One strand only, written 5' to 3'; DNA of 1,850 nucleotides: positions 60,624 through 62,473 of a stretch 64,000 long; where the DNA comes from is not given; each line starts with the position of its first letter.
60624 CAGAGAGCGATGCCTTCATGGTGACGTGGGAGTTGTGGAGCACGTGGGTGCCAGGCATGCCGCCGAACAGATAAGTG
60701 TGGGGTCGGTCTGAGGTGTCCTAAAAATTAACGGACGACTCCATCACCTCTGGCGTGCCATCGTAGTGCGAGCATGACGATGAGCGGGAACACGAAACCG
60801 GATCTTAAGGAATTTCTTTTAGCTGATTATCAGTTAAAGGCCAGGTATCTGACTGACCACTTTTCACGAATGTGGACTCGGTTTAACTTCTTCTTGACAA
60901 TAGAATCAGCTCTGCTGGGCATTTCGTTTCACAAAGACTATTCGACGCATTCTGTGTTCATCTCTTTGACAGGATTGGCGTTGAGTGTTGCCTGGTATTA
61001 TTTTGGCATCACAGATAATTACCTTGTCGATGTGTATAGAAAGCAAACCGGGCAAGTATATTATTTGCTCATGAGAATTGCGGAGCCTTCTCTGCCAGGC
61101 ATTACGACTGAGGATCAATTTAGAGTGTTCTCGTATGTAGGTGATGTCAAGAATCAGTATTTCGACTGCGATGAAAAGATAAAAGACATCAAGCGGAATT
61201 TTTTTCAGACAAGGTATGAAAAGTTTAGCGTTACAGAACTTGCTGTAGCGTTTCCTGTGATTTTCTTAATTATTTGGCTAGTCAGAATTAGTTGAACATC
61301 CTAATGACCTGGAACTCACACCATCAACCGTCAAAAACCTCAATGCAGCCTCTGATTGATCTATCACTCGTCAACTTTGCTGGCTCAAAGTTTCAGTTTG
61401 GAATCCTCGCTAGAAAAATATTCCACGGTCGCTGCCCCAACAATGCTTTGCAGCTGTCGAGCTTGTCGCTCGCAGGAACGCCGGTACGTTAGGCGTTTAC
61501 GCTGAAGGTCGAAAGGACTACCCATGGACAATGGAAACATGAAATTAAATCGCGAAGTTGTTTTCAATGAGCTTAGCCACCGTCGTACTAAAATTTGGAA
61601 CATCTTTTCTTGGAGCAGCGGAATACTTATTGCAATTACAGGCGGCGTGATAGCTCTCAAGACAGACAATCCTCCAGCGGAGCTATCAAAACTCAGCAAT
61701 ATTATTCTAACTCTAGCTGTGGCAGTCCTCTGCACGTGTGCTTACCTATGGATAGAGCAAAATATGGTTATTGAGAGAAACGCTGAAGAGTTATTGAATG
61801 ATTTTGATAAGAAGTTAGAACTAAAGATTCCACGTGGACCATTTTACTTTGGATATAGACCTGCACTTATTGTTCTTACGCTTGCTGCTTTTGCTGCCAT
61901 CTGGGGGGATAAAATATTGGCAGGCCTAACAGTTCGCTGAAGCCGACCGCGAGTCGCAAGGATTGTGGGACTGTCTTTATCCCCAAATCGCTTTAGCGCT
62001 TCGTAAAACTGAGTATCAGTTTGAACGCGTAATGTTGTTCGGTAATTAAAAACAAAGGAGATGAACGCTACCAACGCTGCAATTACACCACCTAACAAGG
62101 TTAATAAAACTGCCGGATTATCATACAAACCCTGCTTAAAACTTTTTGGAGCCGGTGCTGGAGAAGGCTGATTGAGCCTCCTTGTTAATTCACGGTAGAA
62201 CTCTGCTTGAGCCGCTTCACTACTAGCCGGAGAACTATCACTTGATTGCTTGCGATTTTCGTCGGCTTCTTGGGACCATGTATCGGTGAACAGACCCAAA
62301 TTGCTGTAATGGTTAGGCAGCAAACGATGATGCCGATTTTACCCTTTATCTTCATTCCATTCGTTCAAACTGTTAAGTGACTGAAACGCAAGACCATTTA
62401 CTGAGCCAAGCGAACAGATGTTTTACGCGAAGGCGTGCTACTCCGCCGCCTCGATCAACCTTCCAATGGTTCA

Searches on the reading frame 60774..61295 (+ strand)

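Call 5: search_protein_families(library=pfam, max_evalue=0.1, proteins=[window:60774-61295:+])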
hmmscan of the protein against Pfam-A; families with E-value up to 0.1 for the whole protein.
window:60774-61295:+ (173 aa): 1 family
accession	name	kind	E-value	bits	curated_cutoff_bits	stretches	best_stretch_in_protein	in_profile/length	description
PF24838.2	8xMP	-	1.6e-11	44.6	30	1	18-170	3-129/136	Octameric membrane protein family (8xMP)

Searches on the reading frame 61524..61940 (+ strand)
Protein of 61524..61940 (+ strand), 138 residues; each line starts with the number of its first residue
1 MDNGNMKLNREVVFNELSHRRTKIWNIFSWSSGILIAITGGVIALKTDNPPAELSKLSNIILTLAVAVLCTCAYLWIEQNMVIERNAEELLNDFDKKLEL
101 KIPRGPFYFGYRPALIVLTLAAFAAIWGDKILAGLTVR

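Call 5: search_protein_families(library=pfam, max_evalue=0.1, proteins=[window:61524-61940:+])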
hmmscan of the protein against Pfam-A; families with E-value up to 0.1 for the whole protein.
window:61524-61940:+ (138 aa): 2 families
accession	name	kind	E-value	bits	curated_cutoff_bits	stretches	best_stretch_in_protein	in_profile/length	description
PF24838.2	8xMP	-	0.0011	19.2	30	1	16-104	13-92/136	Octameric membrane protein family (8xMP)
PF01757.29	Acyl_transf_3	-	0.0023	17.5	31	1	22-127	177-260/326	Acyltransferase domain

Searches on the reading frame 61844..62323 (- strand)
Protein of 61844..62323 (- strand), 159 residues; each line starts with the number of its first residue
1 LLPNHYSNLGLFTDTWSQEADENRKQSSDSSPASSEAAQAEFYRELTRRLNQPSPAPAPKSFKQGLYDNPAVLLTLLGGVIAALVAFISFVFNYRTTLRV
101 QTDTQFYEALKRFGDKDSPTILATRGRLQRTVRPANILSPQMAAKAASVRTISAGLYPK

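Call 5: search_protein_families(library=pfam, max_evalue=0.1, proteins=[window:61844-62323:-])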
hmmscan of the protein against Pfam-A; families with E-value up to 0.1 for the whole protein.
window:61844-62323:- (159 aa): 1 family
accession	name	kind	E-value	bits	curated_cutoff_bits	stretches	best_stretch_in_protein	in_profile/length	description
PF06692.16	MNSV_P7B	-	0.081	13.4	22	0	82-105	16-39/61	Melon necrotic spot virus P7B protein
